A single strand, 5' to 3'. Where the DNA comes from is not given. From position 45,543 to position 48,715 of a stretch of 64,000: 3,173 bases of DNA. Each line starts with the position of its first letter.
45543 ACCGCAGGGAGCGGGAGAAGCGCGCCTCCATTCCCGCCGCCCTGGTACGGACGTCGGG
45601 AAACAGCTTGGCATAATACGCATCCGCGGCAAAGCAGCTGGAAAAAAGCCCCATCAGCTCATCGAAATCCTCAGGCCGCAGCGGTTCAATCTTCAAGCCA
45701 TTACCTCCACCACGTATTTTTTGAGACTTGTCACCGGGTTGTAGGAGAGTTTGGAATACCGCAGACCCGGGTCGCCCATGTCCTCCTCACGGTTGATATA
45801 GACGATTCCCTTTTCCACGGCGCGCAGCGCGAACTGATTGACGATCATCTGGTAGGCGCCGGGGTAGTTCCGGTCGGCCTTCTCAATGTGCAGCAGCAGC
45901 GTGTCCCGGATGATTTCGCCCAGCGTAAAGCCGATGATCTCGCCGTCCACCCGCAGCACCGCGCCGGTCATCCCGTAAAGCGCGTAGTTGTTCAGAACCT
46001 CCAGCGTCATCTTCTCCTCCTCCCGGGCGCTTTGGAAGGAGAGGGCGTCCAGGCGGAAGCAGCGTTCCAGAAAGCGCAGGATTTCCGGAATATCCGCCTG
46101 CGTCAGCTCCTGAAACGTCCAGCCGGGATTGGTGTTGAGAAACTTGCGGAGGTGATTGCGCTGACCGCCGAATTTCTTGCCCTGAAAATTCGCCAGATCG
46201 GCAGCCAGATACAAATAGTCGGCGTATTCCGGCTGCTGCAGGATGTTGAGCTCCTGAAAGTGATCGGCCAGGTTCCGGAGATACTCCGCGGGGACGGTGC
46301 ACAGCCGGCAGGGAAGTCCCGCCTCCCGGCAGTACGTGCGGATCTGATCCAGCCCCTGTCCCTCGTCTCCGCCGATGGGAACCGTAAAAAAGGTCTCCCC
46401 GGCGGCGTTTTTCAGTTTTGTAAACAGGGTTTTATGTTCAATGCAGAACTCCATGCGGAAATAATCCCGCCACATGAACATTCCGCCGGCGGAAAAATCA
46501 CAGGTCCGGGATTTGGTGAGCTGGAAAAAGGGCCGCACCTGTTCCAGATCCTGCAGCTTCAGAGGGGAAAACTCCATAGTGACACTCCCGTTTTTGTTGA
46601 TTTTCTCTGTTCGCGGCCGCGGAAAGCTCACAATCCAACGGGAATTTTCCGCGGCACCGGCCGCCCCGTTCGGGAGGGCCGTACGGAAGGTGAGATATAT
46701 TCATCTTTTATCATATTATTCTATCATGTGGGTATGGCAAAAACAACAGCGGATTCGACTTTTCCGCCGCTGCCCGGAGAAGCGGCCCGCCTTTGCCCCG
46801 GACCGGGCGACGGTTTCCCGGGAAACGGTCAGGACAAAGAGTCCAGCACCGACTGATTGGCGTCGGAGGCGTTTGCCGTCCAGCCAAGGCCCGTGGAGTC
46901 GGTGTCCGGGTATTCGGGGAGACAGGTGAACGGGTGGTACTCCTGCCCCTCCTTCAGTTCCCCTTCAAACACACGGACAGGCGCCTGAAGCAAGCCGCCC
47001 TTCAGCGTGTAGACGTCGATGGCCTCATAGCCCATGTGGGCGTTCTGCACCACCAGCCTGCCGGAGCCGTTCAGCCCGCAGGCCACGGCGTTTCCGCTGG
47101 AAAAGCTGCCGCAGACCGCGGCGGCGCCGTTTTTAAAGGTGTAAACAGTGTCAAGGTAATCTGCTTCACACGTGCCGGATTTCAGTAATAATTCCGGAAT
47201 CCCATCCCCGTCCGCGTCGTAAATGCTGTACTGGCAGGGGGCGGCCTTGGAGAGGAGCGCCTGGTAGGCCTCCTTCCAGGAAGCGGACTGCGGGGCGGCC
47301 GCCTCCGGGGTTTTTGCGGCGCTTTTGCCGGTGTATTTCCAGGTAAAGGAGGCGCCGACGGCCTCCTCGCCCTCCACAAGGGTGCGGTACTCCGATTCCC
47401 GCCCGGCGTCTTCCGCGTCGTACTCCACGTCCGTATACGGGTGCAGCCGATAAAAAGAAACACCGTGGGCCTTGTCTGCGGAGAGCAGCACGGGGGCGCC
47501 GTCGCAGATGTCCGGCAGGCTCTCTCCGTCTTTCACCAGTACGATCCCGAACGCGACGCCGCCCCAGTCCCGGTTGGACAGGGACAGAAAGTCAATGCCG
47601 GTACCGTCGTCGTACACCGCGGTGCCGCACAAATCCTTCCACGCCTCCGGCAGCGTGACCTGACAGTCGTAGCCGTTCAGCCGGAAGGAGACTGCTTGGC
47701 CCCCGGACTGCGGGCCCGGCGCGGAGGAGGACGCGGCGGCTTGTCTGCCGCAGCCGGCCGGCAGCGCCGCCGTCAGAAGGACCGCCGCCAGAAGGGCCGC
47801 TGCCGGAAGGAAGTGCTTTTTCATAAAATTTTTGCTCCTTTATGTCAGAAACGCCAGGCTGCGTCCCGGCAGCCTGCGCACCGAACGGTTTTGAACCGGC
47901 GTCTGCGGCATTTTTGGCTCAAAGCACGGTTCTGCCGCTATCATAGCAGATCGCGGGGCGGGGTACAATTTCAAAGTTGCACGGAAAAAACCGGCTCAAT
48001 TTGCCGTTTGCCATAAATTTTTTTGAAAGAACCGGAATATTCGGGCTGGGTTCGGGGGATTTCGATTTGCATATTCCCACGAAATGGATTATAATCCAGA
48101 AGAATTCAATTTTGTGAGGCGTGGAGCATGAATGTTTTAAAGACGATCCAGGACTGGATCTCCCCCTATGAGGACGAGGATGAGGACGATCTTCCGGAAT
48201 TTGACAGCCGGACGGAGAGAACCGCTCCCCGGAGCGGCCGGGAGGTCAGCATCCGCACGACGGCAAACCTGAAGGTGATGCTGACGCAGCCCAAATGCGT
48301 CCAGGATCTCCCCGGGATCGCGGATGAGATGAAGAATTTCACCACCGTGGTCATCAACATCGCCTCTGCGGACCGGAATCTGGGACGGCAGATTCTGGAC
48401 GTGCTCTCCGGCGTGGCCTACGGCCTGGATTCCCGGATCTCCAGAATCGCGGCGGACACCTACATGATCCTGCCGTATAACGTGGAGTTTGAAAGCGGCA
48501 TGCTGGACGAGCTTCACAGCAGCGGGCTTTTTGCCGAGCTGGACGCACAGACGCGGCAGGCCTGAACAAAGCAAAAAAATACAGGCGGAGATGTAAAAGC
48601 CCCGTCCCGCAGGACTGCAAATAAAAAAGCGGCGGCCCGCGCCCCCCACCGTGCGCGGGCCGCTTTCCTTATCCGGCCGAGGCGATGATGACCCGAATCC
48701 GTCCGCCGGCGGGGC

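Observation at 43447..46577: Coupled operon: DUF2156 (MprF-C-like aminoacyl-tRNA transferase fold) plus a GNAT fused to a CorA-like 2-TM tail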

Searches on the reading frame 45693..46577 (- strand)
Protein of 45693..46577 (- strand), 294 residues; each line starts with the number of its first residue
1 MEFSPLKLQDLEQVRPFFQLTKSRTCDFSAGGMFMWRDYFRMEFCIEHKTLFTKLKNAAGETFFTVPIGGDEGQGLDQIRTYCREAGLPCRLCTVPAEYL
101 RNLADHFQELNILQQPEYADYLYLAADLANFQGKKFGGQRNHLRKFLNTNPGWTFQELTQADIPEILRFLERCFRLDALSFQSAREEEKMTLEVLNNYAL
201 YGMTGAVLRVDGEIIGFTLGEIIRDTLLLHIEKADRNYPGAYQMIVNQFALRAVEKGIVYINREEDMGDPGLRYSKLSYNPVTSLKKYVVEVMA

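Call 3: search_protein_families(library=pfam, proteins=[window:45693-46577:-], max_evalue=1)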
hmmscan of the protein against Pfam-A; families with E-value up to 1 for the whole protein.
window:45693-46577:- (294 aa): 1 family
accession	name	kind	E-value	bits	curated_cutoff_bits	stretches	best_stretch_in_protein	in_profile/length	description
PF09924.15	LPG_synthase_C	-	4.4e-41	141.3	27.5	1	19-290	2-297/298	Phosphatidylglycerol lysyltransferase, C-terminal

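Call 4: search_protein_families(library=ncbifam, proteins=[window:45693-46577:-], max_evalue=1)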
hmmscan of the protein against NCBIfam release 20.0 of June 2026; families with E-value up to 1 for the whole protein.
window:45693-46577:- (294 aa): 0 families

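Call 6: search_protein_families(library=padloc, proteins=[window:45693-46577:-], max_evalue=1)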
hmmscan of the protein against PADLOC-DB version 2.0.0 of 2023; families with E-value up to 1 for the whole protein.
window:45693-46577:- (294 aa): 0 families

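Call 57: search_solved_structures(query=window:45693-46577:-, max_evalue=1, show_alignments=2)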
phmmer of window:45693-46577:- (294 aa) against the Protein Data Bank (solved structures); distinct sequences matched with E-value up to 1: 2.
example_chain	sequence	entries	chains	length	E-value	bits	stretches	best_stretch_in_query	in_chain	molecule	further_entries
2hqy_A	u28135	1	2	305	1.9e-44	155.6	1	3-289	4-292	conserved hypothetical protein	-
5vrv_A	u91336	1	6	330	0.63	12.7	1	127-218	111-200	Protein regulated by acid pH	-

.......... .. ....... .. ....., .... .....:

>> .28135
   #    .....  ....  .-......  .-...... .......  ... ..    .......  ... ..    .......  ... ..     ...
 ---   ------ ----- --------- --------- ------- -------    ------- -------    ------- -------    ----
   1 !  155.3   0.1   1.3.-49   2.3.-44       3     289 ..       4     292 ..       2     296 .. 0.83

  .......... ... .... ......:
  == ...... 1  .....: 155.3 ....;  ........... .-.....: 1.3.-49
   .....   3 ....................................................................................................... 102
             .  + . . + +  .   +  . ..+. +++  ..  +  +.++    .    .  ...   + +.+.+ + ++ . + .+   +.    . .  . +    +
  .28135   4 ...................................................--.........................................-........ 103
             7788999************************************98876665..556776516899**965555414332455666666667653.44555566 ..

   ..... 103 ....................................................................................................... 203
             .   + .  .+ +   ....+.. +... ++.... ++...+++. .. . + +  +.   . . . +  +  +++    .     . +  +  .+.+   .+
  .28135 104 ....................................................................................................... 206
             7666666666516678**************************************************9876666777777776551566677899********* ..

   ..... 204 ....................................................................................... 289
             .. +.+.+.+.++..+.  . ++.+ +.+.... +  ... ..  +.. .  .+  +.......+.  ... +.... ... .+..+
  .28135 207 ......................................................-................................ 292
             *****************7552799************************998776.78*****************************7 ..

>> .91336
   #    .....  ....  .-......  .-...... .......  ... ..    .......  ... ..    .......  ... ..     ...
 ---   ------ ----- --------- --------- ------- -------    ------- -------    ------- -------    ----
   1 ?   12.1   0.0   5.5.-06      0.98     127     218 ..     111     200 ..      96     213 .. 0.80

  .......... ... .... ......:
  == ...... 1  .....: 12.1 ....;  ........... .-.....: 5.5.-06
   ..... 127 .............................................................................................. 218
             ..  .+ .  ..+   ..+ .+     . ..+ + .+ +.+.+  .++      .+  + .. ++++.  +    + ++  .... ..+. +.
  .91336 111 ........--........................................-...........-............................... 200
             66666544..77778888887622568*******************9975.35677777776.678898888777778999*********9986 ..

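Call 58: find_homologous_proteins(query=window:45693-46577:-, max_evalue=1e-10)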
Query window:45693-46577:- (294 aa): 681 proteins with E <= 1e-10 among 1572 candidates; the best 120 are listed.
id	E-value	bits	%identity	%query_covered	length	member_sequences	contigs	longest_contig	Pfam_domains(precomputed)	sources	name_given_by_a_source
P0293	9.4e-198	674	100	100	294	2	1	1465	PF09924.16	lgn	-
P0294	1.5e-89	319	48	100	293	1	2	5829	PF09924.16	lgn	-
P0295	2.8e-83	298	46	99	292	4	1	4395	PF09924.16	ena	-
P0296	6.7e-81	290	46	100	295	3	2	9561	PF09924.16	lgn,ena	-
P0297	1.2e-80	289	46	99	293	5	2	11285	PF09924.16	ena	-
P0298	1.4e-80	289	45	99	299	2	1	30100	PF09924.16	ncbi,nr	ncbi:MAG TPA: phosphatidylglycerol lysyltransferase domain-containing protein [Clostridia bacterium]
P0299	3.3e-80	288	45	100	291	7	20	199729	PF09924.16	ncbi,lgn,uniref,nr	ncbi:MAG: phosphatidylglycerol lysyltransferase domain-containing protein [Clostridiales bacterium]|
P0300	4.1e-80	287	44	99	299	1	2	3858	PF09924.16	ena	-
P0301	6.0e-80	287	45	100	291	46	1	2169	PF09924.16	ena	-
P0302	7.3e-80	287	46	99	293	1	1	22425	PF09924.16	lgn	-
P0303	1.0e-79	286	44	99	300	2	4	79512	PF09924.16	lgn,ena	-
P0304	3.7e-79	284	45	99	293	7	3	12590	PF09924.16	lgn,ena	-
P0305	4.7e-79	284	46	100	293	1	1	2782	PF09924.16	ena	-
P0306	6.3e-79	284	46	99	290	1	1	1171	PF09924.16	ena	-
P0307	1.5e-78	282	45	100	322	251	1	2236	PF09924.16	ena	-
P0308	1.7e-78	282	45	99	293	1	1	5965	PF09924.16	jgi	-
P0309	2.3e-78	282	46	99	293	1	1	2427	PF09924.16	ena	-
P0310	2.9e-78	281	46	99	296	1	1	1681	PF09924.16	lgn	-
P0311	3.2e-78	281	46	99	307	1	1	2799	PF09924.16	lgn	-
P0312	3.3e-78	281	45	99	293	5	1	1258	PF09924.16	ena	-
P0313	3.5e-78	281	46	99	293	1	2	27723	PF09924.16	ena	-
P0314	6.9e-78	280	47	99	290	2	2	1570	PF09924.16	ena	-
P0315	7.1e-78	280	46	99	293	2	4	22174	PF09924.16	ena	-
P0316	9.8e-78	280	47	99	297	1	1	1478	PF09924.16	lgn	-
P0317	1.0e-77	280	45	99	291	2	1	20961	PF09924.16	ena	-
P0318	1.5e-77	279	46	99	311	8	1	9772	PF09924.16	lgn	-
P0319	3.3e-77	278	45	99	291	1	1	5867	PF09924.16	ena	-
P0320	4.9e-77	277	46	99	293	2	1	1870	PF09924.16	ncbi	-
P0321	5.3e-77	277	45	99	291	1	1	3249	PF09924.16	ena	-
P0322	5.8e-77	277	47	99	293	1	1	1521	PF09924.16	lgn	-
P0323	7.1e-77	277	45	99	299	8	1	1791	PF09924.16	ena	-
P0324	1.3e-76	276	44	99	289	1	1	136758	PF09924.16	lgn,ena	-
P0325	3.0e-76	275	45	99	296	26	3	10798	PF09924.16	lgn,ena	-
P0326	4.4e-76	274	45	99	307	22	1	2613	PF09924.16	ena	-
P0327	4.8e-76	274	45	99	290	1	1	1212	PF09924.16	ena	-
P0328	6.9e-76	274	43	99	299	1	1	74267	PF09924.16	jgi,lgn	-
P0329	8.4e-76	273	43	100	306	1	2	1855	PF09924.16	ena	-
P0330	9.4e-76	273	44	99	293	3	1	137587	PF09924.16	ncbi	-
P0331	1.0e-75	273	45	99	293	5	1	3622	PF09924.16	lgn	-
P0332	1.1e-75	273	44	99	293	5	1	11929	PF09924.16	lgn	-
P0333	1.5e-75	273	46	99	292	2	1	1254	PF09924.16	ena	-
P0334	2.2e-75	272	44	99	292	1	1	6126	PF09924.16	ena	-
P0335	2.3e-75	272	46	100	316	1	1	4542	PF09924.16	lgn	-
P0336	2.8e-75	272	44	99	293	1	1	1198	PF09924.16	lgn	-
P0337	3.0e-75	272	45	99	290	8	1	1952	PF09924.16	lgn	-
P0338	3.5e-75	271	50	88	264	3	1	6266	PF09924.16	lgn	-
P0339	3.5e-75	271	44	99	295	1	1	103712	PF09924.16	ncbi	-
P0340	5.3e-75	271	44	99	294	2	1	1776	PF09924.16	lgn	-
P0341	5.3e-75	271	44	99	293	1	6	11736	PF09924.16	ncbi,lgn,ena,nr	ncbi:MAG: DUF2156 domain-containing protein [Clostridia bacterium]|nr:DUF2156 domain-containing prot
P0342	5.6e-75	271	42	100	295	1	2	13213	PF09924.16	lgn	-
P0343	9.2e-75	270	43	99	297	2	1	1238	PF09924.16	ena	-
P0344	1.2e-74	270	45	99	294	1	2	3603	PF09924.16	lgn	-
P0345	1.4e-74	269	45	100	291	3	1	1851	PF09924.16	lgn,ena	-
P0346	1.5e-74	269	42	99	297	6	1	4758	PF09924.16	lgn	-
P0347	1.9e-74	269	43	99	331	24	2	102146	PF09924.16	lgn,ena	-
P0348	2.2e-74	269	43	99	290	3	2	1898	PF09924.16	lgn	-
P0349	2.6e-74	268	44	99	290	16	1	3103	PF09924.16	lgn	-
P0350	2.9e-74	268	43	99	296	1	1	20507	PF09924.16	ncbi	-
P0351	2.9e-74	268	44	99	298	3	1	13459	PF09924.16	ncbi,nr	ncbi:MAG: DUF2156 domain-containing protein [Synergistaceae bacterium]|nr:DUF2156 domain-containing 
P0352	4.1e-74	268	44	99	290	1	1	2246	PF09924.16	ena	-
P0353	8.5e-74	267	44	99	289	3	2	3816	PF09924.16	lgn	-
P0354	8.7e-74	267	44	99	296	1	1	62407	PF09924.16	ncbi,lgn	-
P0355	9.0e-74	267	44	99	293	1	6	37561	PF09924.16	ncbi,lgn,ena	-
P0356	1.2e-73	266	42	99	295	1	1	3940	PF09924.16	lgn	-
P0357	1.9e-73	266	44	99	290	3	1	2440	PF09924.16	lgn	-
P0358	2.5e-73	265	43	99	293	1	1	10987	PF09924.16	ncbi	-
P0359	2.6e-73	265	42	99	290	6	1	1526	PF09924.16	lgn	-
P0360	3.2e-73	265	43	99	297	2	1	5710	PF09924.16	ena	-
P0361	3.3e-73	265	41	99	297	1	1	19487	PF09924.16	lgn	-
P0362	4.3e-73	264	45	99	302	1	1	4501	PF09924.16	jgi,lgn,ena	-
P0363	4.3e-73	264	45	99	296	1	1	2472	PF09924.16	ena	-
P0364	7.9e-73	264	44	99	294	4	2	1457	PF09924.16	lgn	-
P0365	8.1e-73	264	41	99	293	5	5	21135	PF09924.16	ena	-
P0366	9.3e-73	263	43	99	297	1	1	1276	PF09924.16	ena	-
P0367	9.9e-73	263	43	99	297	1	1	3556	PF09924.16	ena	-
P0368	1.1e-72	263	44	99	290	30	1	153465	PF09924.16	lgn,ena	-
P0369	2.9e-72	262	43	99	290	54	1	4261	PF09924.16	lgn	-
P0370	3.1e-72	262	43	99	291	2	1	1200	PF09924.16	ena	-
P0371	3.3e-72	262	43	99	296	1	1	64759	PF09924.16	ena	-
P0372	3.6e-72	261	43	99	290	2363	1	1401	PF09924.16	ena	-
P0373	3.6e-72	261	42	99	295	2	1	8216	PF09924.16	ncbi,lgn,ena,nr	ncbi:MAG: phosphatidylglycerol lysyltransferase domain-containing protein [Firmicutes bacterium]|nr:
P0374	1.0e-71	260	41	99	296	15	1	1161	PF09924.16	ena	-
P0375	1.2e-71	260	42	99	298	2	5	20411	PF09924.16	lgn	-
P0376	1.2e-71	260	42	99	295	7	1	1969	PF09924.16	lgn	-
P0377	1.4e-71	259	42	99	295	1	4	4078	PF09924.16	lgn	-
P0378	1.9e-71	259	43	99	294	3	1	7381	PF09924.16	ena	-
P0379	2.4e-71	259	41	99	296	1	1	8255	PF09924.16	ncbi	-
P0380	2.6e-71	259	44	99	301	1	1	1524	PF09924.16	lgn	-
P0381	2.8e-71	258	43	99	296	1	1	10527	PF09924.16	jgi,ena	-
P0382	3.9e-71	258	43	99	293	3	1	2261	PF09924.16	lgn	-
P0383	4.8e-71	258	42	99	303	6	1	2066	PF09924.16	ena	-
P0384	6.2e-71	257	41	99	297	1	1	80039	PF09924.16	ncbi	-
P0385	6.3e-71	257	41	99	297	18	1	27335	PF09924.16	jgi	jgi:hypothetical protein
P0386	7.4e-71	257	42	99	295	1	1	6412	PF09924.16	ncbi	-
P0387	9.3e-71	257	42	99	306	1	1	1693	PF09924.16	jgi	jgi:hypothetical protein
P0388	9.8e-71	257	43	99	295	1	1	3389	PF09924.16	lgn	-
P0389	1.3e-70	256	43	99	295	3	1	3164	PF13480.14,PF09924.16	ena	-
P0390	1.7e-70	256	44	99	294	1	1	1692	PF09924.16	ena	-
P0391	1.8e-70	256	43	99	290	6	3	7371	PF09924.16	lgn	-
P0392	2.0e-70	256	40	99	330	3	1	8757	PF09924.16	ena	-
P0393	2.4e-70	255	42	99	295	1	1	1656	PF09924.16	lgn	-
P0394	2.4e-70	255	41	99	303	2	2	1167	PF09924.16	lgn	-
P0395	2.5e-70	255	42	99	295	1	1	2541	PF09924.16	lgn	-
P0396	2.8e-70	255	43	99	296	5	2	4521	PF09924.16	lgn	-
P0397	2.9e-70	255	43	99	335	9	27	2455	PF09924.16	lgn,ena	-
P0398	2.9e-70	255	42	100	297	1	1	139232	PF09924.16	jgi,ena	-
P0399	3.2e-70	255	42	99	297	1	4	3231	PF09924.16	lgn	-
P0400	3.6e-70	255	41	100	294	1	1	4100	PF09924.16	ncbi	-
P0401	3.9e-70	255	43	99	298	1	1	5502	PF09924.16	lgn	-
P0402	4.2e-70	255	41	99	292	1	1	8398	PF09924.16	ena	-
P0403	4.6e-70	255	41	99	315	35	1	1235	PF09924.16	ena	-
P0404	5.7e-70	254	41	99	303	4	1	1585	PF09924.16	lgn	-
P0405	6.5e-70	254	42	99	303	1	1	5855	PF09924.16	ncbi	-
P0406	6.8e-70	254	42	98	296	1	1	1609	PF09924.16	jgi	-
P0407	7.7e-70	254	42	99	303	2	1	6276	PF09924.16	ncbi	-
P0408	8.6e-70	254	42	99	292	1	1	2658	PF09924.16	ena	-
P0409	8.6e-70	254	43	99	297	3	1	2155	PF09924.16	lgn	-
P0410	9.3e-70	254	42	99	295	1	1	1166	PF09924.16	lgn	-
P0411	1.0e-69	253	41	99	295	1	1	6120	PF09924.16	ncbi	-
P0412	1.3e-69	253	43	99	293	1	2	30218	PF09924.16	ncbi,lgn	-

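Call 59: find_encoding_contigs(protein=P0299, flank=4000, max_places=5)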
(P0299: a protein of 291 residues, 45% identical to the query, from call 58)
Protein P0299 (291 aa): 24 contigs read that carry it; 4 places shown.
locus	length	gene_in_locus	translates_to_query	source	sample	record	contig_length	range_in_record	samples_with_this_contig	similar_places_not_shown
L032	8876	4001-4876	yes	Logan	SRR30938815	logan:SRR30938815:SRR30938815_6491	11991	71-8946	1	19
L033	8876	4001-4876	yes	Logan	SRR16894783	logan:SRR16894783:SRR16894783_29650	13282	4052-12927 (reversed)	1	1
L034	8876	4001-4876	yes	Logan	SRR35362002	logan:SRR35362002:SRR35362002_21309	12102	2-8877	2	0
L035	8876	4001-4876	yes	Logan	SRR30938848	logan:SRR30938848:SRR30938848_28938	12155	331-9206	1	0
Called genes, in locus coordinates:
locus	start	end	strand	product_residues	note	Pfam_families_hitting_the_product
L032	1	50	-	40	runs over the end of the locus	?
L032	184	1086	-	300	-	PF00126:HTH_1, PF03466:LysR_substrate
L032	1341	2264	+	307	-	PF23023:Anti-Pycsar_Apyc1, PF00753:Lactamase_B, PF12706:Lactamase_B_2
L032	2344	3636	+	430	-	PF02133:Transp_cyt_pur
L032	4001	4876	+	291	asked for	PF09924:LPG_synthase_C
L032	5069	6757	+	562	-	-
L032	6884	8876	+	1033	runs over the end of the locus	PF25390:WD40_RLD, PF13540:RCC1_2 (weak), PF00395:SLH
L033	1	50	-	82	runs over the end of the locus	PF12116:SpoIIID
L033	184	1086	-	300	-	PF00126:HTH_1, PF03466:LysR_substrate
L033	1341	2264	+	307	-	PF23023:Anti-Pycsar_Apyc1, PF00753:Lactamase_B, PF12706:Lactamase_B_2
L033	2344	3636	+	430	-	PF02133:Transp_cyt_pur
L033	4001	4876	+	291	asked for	PF09924:LPG_synthase_C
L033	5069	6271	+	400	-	-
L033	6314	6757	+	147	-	PF26918:Ig_Eae (weak), PF02368:Big_2 (weak)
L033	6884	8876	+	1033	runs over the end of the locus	PF25390:WD40_RLD, PF13540:RCC1_2 (weak), PF00395:SLH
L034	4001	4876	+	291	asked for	PF09924:LPG_synthase_C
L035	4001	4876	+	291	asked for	PF09924:LPG_synthase_C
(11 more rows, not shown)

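Call 60: find_encoding_contigs(protein=P0330, flank=4000, max_places=3)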
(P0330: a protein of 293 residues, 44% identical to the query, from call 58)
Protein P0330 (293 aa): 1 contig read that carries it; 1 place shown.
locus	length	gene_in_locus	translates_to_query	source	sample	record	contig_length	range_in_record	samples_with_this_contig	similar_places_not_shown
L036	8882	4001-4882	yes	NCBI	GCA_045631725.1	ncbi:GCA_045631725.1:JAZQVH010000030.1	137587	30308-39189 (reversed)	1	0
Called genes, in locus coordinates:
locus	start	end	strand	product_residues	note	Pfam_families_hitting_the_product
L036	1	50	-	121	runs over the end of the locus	-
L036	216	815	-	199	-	PF01797:Y1_Tnp (faint)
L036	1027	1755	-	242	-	PF00106:adh_short, PF01370:Epimerase, PF08659:KR, PF13561:adh_short_C2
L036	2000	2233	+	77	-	-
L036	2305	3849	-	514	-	-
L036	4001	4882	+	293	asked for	PF09924:LPG_synthase_C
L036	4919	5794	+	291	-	PF01937:ARMT1-like_dom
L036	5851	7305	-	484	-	PF02386:TrkH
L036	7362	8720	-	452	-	PF02254:TrkA_N, PF02558:ApbA (faint), PF13241:NAD_binding_7 (faint), PF13460:NAD_binding_10 (faint), PF02080:TrkA_C, PF02254:TrkA_N, PF02080:TrkA_C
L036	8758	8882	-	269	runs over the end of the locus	PF08282:Hydrolase_3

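Call 61: find_encoding_contigs(protein=P0368, flank=4000, max_places=3)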
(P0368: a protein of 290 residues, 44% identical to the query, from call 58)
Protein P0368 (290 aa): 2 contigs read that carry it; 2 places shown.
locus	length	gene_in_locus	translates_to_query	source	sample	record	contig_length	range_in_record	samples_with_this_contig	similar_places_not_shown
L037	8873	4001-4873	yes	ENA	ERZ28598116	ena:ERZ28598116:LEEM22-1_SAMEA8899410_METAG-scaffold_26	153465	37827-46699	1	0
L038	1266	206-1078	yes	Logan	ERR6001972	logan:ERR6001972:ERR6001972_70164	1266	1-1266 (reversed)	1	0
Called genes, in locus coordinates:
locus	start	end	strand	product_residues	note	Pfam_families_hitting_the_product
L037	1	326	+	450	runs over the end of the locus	PF00309:Sigma54_AID (weak), PF04963:Sigma54_CBD, PF04552:Sigma54_DBD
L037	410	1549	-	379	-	PF02746:MR_MLE_N, PF13378:MR_MLE_C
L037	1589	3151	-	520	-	PF03553:Na_H_antiporter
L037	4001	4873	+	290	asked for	PF09924:LPG_synthase_C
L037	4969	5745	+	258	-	PF01048:PNP_UDP_1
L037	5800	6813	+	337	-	PF12158:DUF3592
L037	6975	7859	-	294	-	PF12710:HAD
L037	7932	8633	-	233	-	PF05103:DivIVA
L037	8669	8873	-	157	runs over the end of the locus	PF04472:SepF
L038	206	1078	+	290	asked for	PF09924:LPG_synthase_C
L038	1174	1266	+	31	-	?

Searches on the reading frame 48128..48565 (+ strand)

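Call 28: search_protein_families(library=pfam, proteins=[window:48128-48565:+], max_evalue=0.001)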
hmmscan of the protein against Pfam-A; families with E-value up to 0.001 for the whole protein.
window:48128-48565:+ (145 aa): 1 family
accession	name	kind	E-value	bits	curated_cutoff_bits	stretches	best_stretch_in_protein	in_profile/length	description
PF04472.17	SepF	-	3.7e-15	56.3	27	1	50-120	1-71/72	Cell division protein SepF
